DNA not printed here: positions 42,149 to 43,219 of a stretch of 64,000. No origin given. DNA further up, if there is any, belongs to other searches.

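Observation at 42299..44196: Uncharacterised ATPase plus Zn-ribbon/PD-(D/E)xK nuclease operon with a polybasic tail (candidate new defence or DNA-surveillance module)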

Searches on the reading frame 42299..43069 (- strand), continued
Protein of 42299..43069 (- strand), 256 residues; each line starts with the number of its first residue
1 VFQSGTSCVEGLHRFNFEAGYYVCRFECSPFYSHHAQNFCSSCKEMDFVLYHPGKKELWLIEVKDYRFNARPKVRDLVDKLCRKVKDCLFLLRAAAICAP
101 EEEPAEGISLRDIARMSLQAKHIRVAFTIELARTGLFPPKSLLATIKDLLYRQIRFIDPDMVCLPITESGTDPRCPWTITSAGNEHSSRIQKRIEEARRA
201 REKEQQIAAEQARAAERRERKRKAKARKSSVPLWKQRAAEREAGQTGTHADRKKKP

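Call 34: predict_structure(alignment_id=A2)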
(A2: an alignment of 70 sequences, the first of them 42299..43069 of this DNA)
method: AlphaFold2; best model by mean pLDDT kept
length: 256 residues; sequences in the alignment: 70
mean_pLDDT: 94.1   pTM: 0.83
mean pLDDT of the five models: 94.1, 94.0, 93.8, 93.6, 93.2
residues with pLDDT >= 90: 221; 70-90: 25; 50-70: 10; < 50: 0
segments of 3 or more residues with pLDDT < 50: none
pLDDT, mean of each block of 10 residues (from residue 1): 90 97 97 95 97 98 96 96 98 98 96 98 98 92 98 98 93 95 95 96 98 98 87 87 80 62
secondary structure, 60 per line:
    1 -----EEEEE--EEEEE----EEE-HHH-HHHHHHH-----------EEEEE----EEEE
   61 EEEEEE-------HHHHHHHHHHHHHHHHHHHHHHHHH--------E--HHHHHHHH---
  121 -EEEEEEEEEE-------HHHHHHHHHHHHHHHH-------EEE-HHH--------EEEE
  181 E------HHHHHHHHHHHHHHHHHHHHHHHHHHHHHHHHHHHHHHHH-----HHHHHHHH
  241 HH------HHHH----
elements in order: E6-10 E13-17 E22-24 H30-36 E48-52 E57-66 H74-98 H110-117 E122-131 H139-154 E162-164 E177-181 H188-227 H233-242 H249-252

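Call 38: fold_search(model_id=the predicted structure, library=pdb)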
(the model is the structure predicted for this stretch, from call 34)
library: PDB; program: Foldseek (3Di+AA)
matches with E <= 10: 315; with E <= 0.001: 0
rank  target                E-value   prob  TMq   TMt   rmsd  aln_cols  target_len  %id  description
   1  3jsb_B                1.0e-01  0.41  0.19  0.23  14.8       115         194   12  Crystal structure of the N-terminal domain of the Lymphocytic Choriomeningitis Virus L protein (released 2010-09-15)
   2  5ltn_B                1.4e-01  0.35  0.18  0.23  14.6       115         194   13  Crystal structure of Lymphocytic choriomeningitis mammarenavirus endonuclease complexed with DPBA (released 2017-09-13)
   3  6nvo                  1.5e-01  0.08  0.12  0.14  15.4       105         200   19  Crystal structure of Pseudomonas putida nuclease MPE (released 2019-03-27)
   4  5t2t_B                1.7e-01  0.35  0.19  0.23  14.8       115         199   12  Crystal structure of Lymphocytic choriomeningitis mammarenavirus endonuclease bound to compound L742001 (released 2017-09-13)
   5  3jsb_A                2.8e-01  0.28  0.19  0.26  12.6       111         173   12  Crystal structure of the N-terminal domain of the Lymphocytic Choriomeningitis Virus L protein (released 2010-09-15)
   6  5j1p                  3.1e-01  0.23  0.19  0.27  12.2       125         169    9  Lassa virus L protein cap-snatching endonuclease. Bound to two manganese ions (released 2016-06-29)
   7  6qw0_B                3.1e-01  0.13  0.17  0.22  12.8       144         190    9  Structure and function of toscana virus cap snatching endonucleases (released 2019-09-25)
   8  9c1m_G                3.3e-01  0.20  0.17  0.11   9.0       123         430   15  HerA-DUF assembly 1 (released 2025-06-04)
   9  5t2t_A                3.5e-01  0.21  0.18  0.23  14.0       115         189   13  Crystal structure of Lymphocytic choriomeningitis mammarenavirus endonuclease bound to compound L742001 (released 2017-09-13)
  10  8bmp_A                3.8e-01  0.08  0.16  0.15  17.9       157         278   10  Cryo-EM structure of the folate-specific ECF transporter complex in MSP2N2 lipid nanodiscs bound to ATP and ADP (released 2023-08-02)
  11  4g6u_A                4.5e-01  0.28  0.23  0.26   6.4       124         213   10  CdiA-CT/CdiI toxin and immunity complex from Escherichia coli (released 2012-12-12)
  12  6qw0_A                4.5e-01  0.11  0.18  0.22  11.7       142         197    8  Structure and function of toscana virus cap snatching endonucleases (released 2019-09-25)
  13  4rib_B                4.8e-01  0.10  0.13  0.06   7.4        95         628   14  FAN1 Nuclease bound to 5' phosphorylated p(dT) single flap DNA (released 2014-12-03)
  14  6cqs                  4.8e-01  0.04  0.08  0.09  13.1        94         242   16  Sediminispirochaeta smaragdinae SPS-1 metallo-beta-lactamase (released 2018-08-29)
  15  5ls3_B                5.1e-01  0.04  0.10  0.10  16.2       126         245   15  Crystal structure of metallo-beta-lactamase SPM-1 with Y58C mutation (released 2017-03-15)
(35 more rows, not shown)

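Call 39: search_protein_families(library=pfam, alignment_id=A2, max_evalue=1)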
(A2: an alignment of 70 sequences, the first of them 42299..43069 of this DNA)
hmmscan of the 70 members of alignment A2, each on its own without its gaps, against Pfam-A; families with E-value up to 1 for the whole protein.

A. member 1, window:42299-43069:- (256 aa): 0 families

B. families by the number of members that match (of 70 scanned): 51 families (the first 25 are shown)
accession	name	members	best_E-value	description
PF08378.17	NERD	11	5.2e-05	Nuclease-related domain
PF20366.3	DUF6661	7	4.2e-05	Family of unknown function (DUF6661)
PF01870.24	Hjc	2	0.058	Archaeal holliday junction resolvase (hjc)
PF17848.7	Zn_ribbon_ACC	2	0.086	Acetyl-CoA carboxylase zinc finger domain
PF21093.3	Nup188_N-subdom_III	1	0.0024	Nucleoporin Nup188, N-terminal subdomain III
PF10280.14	Med11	1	0.0062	Mediator complex protein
PF08937.16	ThsB_TIR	1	0.0078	Thoeris protein ThsB, TIR-like domain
PF23954.1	DUF7283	1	0.013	Family of unknown function (DUF7283)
PF19162.5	DUF5844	1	0.013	Family of unknown function (DUF5844)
PF13156.12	Mrr_cat_2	1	0.014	Restriction endonuclease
PF22324.2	HTH_91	1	0.015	Winged helix domain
PF08223.16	PaaX_C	1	0.02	PaaX-like protein C-terminal domain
PF14831.11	DUF4484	1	0.021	Domain of unknown function (DUF4484)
PF25790.1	BCD1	1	0.023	BCD1 domain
PF10628.14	CotE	1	0.025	Outer spore coat protein E (CotE)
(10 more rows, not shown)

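Call 42: find_related_loci(query=A3, collection=viral_contigs, flank=6000)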
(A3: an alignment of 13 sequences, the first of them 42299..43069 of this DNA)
Query A3 (256 aa) in viral_contigs; peptide patterns used: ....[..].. (x = any residue, [..] = any of these).
53 stretches matched a pattern, but none encodes a relative of the query by tblastn (E <= 1e-3).

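Call 52: search_protein_families(library=padloc, alignment_id=A4, max_evalue=0.00001)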
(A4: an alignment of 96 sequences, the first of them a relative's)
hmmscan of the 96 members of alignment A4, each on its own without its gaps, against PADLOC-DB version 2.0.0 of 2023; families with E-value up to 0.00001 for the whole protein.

A. member 1, L004:4049-4708:+ (219 aa): 0 families

B. families by the number of members that match (of 96 scanned): 164 families (the first 25 are shown)
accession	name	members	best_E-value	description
PDLC04135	mad3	3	2.3e-68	mads_3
PDLC04140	mad8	3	2.5e-30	mads_8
PDLC02707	PbeA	3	3.9e-24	PbeA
PDLC02980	AriA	3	4.1e-12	-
PDLC02632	DrmD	3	5.6e-12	DrmD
PDLC04134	mad2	2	2.8e-26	mads_2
PDLC02619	DrmD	2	2.8e-22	DrmD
PDLC02500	BrxHI|BrxHII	2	4.9e-18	BrxHI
PDLC00659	HmaA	2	4.3e-17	SNF2 helicase / DEAD-box helicase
PDLC02704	PbeA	2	3.9e-16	PbeA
PDLC02504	BrxHI|BrxHII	2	2.4e-15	BrxHII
PDLC02621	DrmD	2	5.9e-15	DrmD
PDLC03960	SngC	2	1.1e-14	-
PDLC02623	DrmD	2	5.3e-11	DrmD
PDLC03658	mREase_IV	2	9.4e-11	Type IV methyl-directed restriction enzyme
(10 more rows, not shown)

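Call 53: search_protein_families(library=pfam, alignment_id=A4, max_evalue=0.00001)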
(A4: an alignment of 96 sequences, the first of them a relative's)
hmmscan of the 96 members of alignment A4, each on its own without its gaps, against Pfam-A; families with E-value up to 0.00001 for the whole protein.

A. member 1, L004:4049-4708:+ (219 aa): 0 families

B. families by the number of members that match (of 96 scanned): 127 families (the first 25 are shown)
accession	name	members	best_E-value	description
PF00271.37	Helicase_C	4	1.3e-32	Helicase conserved C-terminal domain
PF00270.35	DEAD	3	3.1e-46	DEAD/DEAH box helicase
PF00005.33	ABC_tran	3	2.2e-33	ABC transporter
PF04055.27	Radical_SAM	3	6.9e-21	Radical SAM superfamily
PF13304.12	AAA_21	3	1.4e-11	AAA domain, putative AbiEii toxin, Type IV TA system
PF02463.25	SMC_N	3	1e-07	RecF/RecN/SMC N terminal domain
PF06940.17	DUF1287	2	1.2e-72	Domain of unknown function (DUF1287)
PF08238.18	Sel1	2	3.3e-38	Sel1 repeat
PF04851.21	ResIII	2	7.3e-35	Type III restriction enzyme, res subunit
PF13649.12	Methyltransf_25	2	7e-24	Methyltransferase domain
PF08241.18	Methyltransf_11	2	3.2e-23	Methyltransferase domain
PF13847.12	Methyltransf_31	2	6.4e-21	Methyltransferase domain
PF08242.18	Methyltransf_12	2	3.5e-18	Methyltransferase domain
PF13489.12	Methyltransf_23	2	1.5e-17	Methyltransferase domain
PF13191.12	AAA_16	2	6.8e-07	AAA ATPase domain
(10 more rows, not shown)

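Call 57: search_solved_structures(query=A2, max_evalue=10, show_alignments=2)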
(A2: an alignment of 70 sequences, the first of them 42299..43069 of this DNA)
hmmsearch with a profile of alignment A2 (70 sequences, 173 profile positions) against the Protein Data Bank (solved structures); distinct sequences matched with E-value up to 10: 2.
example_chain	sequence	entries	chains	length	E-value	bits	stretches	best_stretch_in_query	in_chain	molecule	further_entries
5va4_A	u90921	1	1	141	0.52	13.3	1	46-108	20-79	TRIM5/cyclophilin A V4 fusion protein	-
3ijt_A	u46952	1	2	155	0.84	12.6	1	3-36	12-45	Putative uncharacterized protein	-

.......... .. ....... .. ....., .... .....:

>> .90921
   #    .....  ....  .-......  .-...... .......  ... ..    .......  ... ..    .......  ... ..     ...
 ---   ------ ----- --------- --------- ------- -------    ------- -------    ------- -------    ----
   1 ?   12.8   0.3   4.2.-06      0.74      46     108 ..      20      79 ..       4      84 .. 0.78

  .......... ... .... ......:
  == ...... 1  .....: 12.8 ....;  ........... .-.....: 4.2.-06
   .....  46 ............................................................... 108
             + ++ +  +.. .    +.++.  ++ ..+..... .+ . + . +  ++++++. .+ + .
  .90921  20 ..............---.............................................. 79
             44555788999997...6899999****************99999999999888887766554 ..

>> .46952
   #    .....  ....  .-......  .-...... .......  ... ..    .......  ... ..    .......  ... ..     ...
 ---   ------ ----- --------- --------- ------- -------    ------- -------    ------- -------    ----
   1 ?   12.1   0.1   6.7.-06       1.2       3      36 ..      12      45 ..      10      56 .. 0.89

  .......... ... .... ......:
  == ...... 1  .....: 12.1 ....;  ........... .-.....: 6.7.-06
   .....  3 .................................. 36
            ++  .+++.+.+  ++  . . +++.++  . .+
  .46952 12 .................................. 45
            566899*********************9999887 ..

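Call 69: fold_search(model_id=the predicted structure, library=viral)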
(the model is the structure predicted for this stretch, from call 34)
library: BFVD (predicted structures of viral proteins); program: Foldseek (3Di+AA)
matches with E <= 10: 481; with E <= 0.001: 0
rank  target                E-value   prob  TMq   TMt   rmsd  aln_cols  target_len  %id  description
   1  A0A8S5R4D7            3.7e-03  0.97  0.26  0.29   6.8       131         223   11  Uncharacterized protein [Podoviridae sp. ct8nN1]
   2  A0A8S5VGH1            3.7e-02  0.33  0.18  0.07   9.0       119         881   15  DNA polymerase [Myoviridae sp. ctkfK18]
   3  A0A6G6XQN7            4.2e-02  0.41  0.21  0.14   9.4       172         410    9  (no name in the UniProt tables at hand)
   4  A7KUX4                4.8e-02  0.80  0.29  0.26   5.9       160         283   15  (no name in the UniProt tables at hand)
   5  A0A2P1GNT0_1          5.1e-02  0.25  0.20  0.06  25.2       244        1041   11  RNA-directed RNA polymerase L [Wenling hagfish virus]
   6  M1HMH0                5.8e-02  0.38  0.21  0.20   8.0       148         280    9  (no name in the UniProt tables at hand)
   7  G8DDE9                7.0e-02  0.47  0.24  0.32   9.3       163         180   12  (no name in the UniProt tables at hand)
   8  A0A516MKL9            7.0e-02  0.10  0.16  0.09  19.9       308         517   12  (no name in the UniProt tables at hand)
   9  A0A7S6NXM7            7.4e-02  0.54  0.26  0.32   8.9       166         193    6  Uncharacterized protein [Bathycoccus sp. RCC716 virus 1]
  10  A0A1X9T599            9.5e-02  0.16  0.19  0.16  11.6       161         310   13  Uncharacterized protein [Ranid herpesvirus 3]
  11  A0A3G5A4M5            1.1e-01  0.30  0.21  0.13   8.5       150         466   11  C2H2-type domain-containing protein [Harvfovirus sp.]
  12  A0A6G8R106            1.1e-01  0.21  0.17  0.15  11.4       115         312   15  Cas4 family exonuclease [Microbacterium phage Arete]
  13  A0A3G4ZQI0            1.2e-01  0.44  0.27  0.35   6.1       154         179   13  Uncharacterized protein [Terrestrivirus sp.]
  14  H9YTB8                1.4e-01  0.25  0.27  0.27  10.3       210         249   11  (no name in the UniProt tables at hand)
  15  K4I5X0                1.5e-01  0.14  0.19  0.22  15.3       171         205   10  Uncharacterized protein [Salmonella phage STML-198]
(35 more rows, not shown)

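Call 76: search_protein_families(library=padloc, proteins=[L042:120-2609:+, L068:1104-3647:-, L070:4-1938:+, L070:1954-4092:-, L073:1831-4263:+, L069:1426-3540:-, L024:6873-8627:-, L024:9343-11232:-, L072:6797-8626:+, L080:1767-3569:-], max_evalue=1e-15)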
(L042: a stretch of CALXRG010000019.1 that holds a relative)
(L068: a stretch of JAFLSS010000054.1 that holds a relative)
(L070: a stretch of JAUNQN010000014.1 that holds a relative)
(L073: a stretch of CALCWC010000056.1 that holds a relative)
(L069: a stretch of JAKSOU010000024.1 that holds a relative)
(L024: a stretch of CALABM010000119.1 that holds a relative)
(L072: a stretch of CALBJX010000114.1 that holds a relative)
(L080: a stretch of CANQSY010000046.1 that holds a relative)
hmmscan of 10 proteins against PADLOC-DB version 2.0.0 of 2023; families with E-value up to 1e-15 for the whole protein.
L042:120-2609:+ (829 aa): 0 families

L068:1104-3647:- (847 aa): 0 families

L070:4-1938:+ (644 aa): 37 families (the best 25 are shown)
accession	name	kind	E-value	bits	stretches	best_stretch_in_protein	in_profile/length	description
PDLC03802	RTasHel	-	6e-111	370.4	1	1-493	21-433/675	DRT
PDLC00114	GajB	-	8.4e-104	346.4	1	1-606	23-629/635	UrvD helicase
PDLC00132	GajB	-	3.9e-91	304.6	1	1-606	19-623/625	UrvD helicase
PDLC00117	GajB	-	7.3e-74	247.3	1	2-609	31-599/604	UrvD helicase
PDLC00103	GajB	-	4.8e-56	188.9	1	2-596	32-591/612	UrvD helicase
PDLC00121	GajB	-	1.6e-54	183.4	2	1-356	21-370/565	UrvD helicase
PDLC00127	GajB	-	8.5e-53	177.8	1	1-262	23-284/594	UrvD helicase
PDLC00107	GajB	-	8.9e-52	174.5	1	2-345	32-373/587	UrvD helicase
PDLC00130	GajB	-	3.9e-50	168.7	1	2-362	19-380/589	UrvD helicase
PDLC00123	GajB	-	8.8e-43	144.7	1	150-353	143-337/540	UrvD helicase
PDLC00119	GajB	-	5.8e-40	135.8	1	146-583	181-542/565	UrvD helicase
PDLC00112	GajB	-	1.1e-39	134.6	1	4-327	24-352/581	UrvD helicase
PDLC00144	GajB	-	8.8e-38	128.2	1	152-346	129-325/559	UrvD helicase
PDLC00104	GajB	-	2.5e-36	123.6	1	1-583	18-562/574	UrvD helicase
PDLC00122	GajB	-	9.2e-36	121.8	1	177-275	156-255/502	UrvD helicase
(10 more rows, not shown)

L070:1954-4092:- (712 aa): 0 families

L073:1831-4263:+ (810 aa): 2 families
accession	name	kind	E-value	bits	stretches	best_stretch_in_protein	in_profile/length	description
PDLC04135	mad3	-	2.3e-68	229.5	2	507-797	4-341/374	mads_3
PDLC04140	mad8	-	2.5e-30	104.1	0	515-780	16-235/314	mads_8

L069:1426-3540:- (704 aa): 0 families

L024:6873-8627:- (584 aa): 0 families

L024:9343-11232:- (629 aa): 0 families

L072:6797-8626:+ (609 aa): 0 families

L080:1767-3569:- (600 aa): 4 families
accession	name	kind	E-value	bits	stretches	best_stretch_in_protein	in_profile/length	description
PDLC02870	DpdF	-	1.2e-23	81.5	1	16-367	6-349/534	DpdF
PDLC02861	DpdF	-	1.1e-22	78.1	1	17-354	22-353/611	DpdF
PDLC02864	DpdF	-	6.6e-21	72.7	1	17-355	16-349/610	DpdF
PDLC02503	BrxHI|BrxHII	-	7.1e-18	62.3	0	230-384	238-375/698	BrxHI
